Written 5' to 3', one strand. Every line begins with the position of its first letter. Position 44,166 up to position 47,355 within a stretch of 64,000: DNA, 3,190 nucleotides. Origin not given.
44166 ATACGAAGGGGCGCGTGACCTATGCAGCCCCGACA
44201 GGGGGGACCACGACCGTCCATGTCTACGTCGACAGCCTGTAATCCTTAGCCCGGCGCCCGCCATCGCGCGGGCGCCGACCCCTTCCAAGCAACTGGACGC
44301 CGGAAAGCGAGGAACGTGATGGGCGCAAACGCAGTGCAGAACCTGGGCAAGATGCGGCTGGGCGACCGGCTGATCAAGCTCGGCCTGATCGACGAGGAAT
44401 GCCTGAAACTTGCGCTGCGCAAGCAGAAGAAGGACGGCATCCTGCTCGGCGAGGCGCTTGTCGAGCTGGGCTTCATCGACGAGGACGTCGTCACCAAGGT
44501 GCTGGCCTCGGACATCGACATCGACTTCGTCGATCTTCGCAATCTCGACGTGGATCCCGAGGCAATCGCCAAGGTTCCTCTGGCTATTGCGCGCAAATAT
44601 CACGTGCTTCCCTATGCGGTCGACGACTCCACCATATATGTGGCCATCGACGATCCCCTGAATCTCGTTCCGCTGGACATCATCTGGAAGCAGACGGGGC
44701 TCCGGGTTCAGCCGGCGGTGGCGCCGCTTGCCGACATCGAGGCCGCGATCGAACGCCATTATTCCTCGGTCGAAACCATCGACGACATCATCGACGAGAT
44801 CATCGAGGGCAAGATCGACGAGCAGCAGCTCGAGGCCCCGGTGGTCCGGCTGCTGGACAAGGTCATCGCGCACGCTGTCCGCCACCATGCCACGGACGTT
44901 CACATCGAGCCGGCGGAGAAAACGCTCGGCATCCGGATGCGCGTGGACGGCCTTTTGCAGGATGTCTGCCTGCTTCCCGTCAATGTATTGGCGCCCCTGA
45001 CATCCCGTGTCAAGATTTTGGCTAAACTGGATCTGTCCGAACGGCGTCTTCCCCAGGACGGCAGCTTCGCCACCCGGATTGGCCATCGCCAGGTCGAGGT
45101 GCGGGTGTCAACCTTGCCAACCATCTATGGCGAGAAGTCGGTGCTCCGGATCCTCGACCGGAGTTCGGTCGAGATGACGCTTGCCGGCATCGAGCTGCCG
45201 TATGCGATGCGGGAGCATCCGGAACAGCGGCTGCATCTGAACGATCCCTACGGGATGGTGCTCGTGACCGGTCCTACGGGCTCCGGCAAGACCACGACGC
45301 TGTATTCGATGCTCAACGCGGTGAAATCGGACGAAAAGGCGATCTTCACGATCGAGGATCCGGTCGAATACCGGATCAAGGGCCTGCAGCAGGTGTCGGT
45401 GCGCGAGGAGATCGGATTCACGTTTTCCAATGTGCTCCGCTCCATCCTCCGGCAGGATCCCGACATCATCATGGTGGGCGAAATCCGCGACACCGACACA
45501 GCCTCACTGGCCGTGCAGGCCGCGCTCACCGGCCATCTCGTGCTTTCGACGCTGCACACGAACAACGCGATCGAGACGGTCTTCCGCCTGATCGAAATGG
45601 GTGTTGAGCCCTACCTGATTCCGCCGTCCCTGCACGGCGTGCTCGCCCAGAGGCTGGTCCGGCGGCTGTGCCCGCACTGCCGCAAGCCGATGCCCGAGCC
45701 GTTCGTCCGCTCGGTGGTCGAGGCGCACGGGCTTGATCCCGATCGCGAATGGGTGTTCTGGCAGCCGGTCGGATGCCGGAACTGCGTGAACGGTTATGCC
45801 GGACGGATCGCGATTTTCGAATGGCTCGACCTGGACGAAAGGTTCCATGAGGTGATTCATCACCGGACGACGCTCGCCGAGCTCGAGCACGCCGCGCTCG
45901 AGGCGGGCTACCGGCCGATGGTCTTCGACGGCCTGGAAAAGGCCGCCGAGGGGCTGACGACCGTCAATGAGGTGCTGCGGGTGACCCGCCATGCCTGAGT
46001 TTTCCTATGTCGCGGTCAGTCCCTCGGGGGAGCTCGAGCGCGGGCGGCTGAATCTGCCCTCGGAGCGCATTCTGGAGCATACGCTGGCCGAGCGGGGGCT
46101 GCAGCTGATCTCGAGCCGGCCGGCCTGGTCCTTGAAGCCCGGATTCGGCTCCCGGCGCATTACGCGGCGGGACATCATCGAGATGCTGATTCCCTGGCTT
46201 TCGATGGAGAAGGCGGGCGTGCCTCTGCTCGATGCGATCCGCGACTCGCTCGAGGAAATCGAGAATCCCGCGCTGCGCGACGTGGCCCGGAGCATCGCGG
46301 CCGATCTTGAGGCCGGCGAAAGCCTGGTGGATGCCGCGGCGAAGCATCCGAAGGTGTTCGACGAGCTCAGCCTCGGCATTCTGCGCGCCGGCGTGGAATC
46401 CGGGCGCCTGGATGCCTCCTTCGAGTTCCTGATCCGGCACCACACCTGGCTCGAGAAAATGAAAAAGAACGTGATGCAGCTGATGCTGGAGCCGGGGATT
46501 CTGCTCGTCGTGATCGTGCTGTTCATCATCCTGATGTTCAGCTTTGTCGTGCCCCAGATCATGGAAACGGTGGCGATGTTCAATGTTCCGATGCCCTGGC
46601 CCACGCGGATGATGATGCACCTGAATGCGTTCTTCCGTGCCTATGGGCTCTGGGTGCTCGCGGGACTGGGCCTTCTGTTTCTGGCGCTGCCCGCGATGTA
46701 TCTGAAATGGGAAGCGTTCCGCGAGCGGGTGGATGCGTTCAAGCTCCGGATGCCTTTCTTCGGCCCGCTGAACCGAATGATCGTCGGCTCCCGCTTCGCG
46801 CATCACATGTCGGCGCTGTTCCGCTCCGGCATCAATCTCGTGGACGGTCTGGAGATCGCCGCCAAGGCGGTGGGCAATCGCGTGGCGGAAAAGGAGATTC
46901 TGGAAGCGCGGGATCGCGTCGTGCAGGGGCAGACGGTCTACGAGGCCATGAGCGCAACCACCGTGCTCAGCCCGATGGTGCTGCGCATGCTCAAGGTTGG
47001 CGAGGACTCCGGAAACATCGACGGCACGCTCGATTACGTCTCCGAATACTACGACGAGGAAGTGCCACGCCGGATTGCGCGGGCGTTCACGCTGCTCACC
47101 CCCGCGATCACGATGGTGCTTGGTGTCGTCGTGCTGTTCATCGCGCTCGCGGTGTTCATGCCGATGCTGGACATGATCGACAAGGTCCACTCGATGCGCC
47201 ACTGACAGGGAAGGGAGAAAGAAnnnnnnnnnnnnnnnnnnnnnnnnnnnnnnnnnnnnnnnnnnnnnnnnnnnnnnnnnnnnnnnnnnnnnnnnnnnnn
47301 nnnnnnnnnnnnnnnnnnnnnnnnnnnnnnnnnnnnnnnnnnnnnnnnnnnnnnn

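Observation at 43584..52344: Compact, translationally coupled 8-gene type IV filament machine that fits no canonical gene set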

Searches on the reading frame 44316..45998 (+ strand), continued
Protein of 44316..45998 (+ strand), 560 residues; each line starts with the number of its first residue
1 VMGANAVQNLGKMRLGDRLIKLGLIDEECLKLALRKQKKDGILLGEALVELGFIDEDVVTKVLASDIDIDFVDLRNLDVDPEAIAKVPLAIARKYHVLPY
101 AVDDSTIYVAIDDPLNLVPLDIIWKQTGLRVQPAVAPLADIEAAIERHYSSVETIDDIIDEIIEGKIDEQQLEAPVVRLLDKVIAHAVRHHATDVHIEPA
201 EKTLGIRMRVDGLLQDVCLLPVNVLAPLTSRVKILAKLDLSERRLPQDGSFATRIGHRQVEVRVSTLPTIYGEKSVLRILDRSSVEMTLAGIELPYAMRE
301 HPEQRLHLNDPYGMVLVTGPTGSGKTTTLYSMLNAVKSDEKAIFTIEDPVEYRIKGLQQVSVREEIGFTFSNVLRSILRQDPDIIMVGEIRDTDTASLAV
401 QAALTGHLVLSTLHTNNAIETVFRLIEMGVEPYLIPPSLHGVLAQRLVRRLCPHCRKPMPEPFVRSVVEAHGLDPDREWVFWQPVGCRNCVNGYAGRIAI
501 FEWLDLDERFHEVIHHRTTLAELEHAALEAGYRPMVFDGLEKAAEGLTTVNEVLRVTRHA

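Call 72: search_protein_families(library=ncbifam, proteins=[L015:9950-11689:+, L015:11682-12953:+], max_evalue=1e-20)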
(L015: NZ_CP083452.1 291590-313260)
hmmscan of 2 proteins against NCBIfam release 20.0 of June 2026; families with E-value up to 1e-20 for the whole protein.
L015:9950-11689:+ (579 aa): 7 families
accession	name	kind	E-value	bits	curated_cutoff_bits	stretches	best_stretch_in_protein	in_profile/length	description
TIGR02533.1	type_II_gspE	equivalog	8.3e-191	634.9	630.25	1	100-573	7-486/486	type II secretion system ATPase GspE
TIGR02538.1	type_IV_pilB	equivalog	4.1e-171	570.4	675.65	1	25-575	2-564/564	type IV-A pilus assembly ATPase PilB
NF053534.1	T4PilAsmATPsTfpB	equivalog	1e-137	460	850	1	188-573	196-582/584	type IV pilus assembly ATPase TfpB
NF007755.0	PRK10436.1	equivalog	9e-137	456.5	617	1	108-574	20-460/465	type II secretion system protein GspE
NF041000.1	ATPase_ComGA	equivalog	4.6e-77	258.6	300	1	199-464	2-266/267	competence type IV pilus ATPase ComGA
TIGR01420.1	pilT_fam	subfamily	1.2e-52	179.3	319.1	1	198-464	3-269/343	PilT/PilU family type 4a pilus ATPase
TIGR02525.1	plasmid_TraJ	equivalog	1.4e-30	106.5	368.3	1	291-443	119-272/372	plasmid transfer ATPase TraJ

L015:11682-12953:+ (423 aa): 6 families
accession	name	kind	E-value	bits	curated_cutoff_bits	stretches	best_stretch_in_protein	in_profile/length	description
TIGR02120.1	GspF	equivalog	2.3e-103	346.5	424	1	4-421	1-400/401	type II secretion system inner membrane protein GspF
NF047826.1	T3SSXpsF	equivalog_domain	4.7e-80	269.4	650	1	1-416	1-398/405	type II secretion system protein XpsF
NF052607.1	T4PiliAsmPilCThrm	equivalog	7.7e-72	242.6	700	1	1-418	1-400/406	type IV pilus assembly protein PilC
NF052606.1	T4PiliAsmPilCMyx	equivalog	1.1e-70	238.6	700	1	2-419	20-415/419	type IV pilus assembly protein PilC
NF007861.0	PRK10573.1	equivalog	2.5e-66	224.4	401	1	77-420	52-396/401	protein transport protein HofC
NF041012.2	T4P_ComGB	equivalog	7e-43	147.2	240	1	89-415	6-327/332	competence type IV pilus assembly protein ComGB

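Call 85: get_annotated_region(hit=H48, flank=4000)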
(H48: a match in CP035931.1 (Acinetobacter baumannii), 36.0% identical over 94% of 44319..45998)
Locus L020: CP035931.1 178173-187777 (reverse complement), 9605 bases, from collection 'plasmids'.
description: Acinetobacter baumannii strain VB31459 plasmid unnamed1, complete sequence
organism: Acinetobacter baumannii (NCBI taxid 470)
taxonomy: Bacteria; Pseudomonadota; Gammaproteobacteria; Moraxellales; Moraxellaceae; Acinetobacter; Acinetobacter baumannii
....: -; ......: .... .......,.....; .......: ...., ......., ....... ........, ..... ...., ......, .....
typing (MOB-suite, as given by PLSDB): non-mobilizable; replicon rep_cluster_1254
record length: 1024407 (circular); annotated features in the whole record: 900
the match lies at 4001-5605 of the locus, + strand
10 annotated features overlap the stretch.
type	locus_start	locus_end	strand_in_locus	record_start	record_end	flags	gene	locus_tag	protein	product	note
CDS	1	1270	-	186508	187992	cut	nusA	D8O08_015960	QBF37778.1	transcription termination/antitermination protein NusA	-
CDS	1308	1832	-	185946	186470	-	rimP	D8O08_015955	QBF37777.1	ribosome maturation factor RimP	-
CDS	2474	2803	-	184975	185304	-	secG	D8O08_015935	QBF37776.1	preprotein translocase subunit SecG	-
CDS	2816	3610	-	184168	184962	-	-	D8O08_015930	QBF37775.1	triose-phosphate isomerase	-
CDS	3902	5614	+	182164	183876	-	pilB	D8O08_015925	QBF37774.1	type IV-A pilus assembly ATPase PilB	-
CDS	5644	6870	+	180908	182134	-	-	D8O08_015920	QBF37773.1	type II secretion system F family protein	-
CDS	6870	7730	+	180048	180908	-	-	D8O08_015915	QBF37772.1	prepilin peptidase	-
CDS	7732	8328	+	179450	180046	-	-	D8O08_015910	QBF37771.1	dephospho-CoA kinase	-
CDS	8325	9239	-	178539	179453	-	-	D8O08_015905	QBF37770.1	DMT family transporter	-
CDS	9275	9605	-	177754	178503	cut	rlmB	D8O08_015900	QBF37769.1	23S rRNA (guanosine(2251)-2'-O)-methyltransferase RlmB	-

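Call 117: find_encoding_contigs(protein=P0058, flank=10000, max_places=2)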
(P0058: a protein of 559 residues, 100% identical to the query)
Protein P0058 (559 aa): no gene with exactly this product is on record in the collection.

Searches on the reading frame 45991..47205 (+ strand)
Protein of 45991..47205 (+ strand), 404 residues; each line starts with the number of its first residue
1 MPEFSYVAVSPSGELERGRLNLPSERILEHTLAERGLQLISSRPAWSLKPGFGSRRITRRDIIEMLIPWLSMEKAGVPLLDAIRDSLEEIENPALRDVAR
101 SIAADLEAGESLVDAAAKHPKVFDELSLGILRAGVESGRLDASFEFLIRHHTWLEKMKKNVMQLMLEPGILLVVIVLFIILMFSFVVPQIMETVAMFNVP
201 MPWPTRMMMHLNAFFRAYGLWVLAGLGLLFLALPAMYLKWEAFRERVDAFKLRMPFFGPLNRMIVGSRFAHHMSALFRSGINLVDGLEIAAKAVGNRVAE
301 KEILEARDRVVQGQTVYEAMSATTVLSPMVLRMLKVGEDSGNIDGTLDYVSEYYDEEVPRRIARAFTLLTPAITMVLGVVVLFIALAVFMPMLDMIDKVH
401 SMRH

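Call 3: search_protein_families(library=pfam, proteins=[window:45991-47205:+], max_evalue=0.01)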
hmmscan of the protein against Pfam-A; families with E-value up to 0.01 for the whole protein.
window:45991-47205:+ (404 aa): 2 families
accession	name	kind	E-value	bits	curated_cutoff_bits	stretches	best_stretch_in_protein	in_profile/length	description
PF00482.28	T2SSF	-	2.6e-49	166.8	25.2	2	269-391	1-125/125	Type II secretion system (T2SS), protein F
PF03631.20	Virul_fac_BrkB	-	0.0047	17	33.7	0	155-240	105-190/259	Virulence factor BrkB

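Call 4: search_protein_families(library=ncbifam, proteins=[window:45991-47205:+], max_evalue=0.01)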
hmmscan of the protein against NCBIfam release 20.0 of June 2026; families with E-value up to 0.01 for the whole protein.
window:45991-47205:+ (404 aa): 6 families
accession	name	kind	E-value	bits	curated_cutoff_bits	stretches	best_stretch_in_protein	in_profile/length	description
TIGR02120.1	GspF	equivalog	2.6e-77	260.7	424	1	4-397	1-399/401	type II secretion system inner membrane protein GspF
NF052607.1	T4PiliAsmPilCThrm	equivalog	9.1e-64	216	700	1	71-399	77-404/406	type IV pilus assembly protein PilC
NF052606.1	T4PiliAsmPilCMyx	equivalog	2.1e-63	214.6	700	1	2-399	20-418/419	type IV pilus assembly protein PilC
NF007861.0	PRK10573.1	equivalog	2.2e-51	175.2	401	1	4-399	7-398/401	protein transport protein HofC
NF047826.1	T3SSXpsF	equivalog_domain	6.6e-47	160.2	650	1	1-397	1-402/405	type II secretion system protein XpsF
NF041012.2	T4P_ComGB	equivalog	8.9e-34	117.3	240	1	75-396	16-331/332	competence type IV pilus assembly protein ComGB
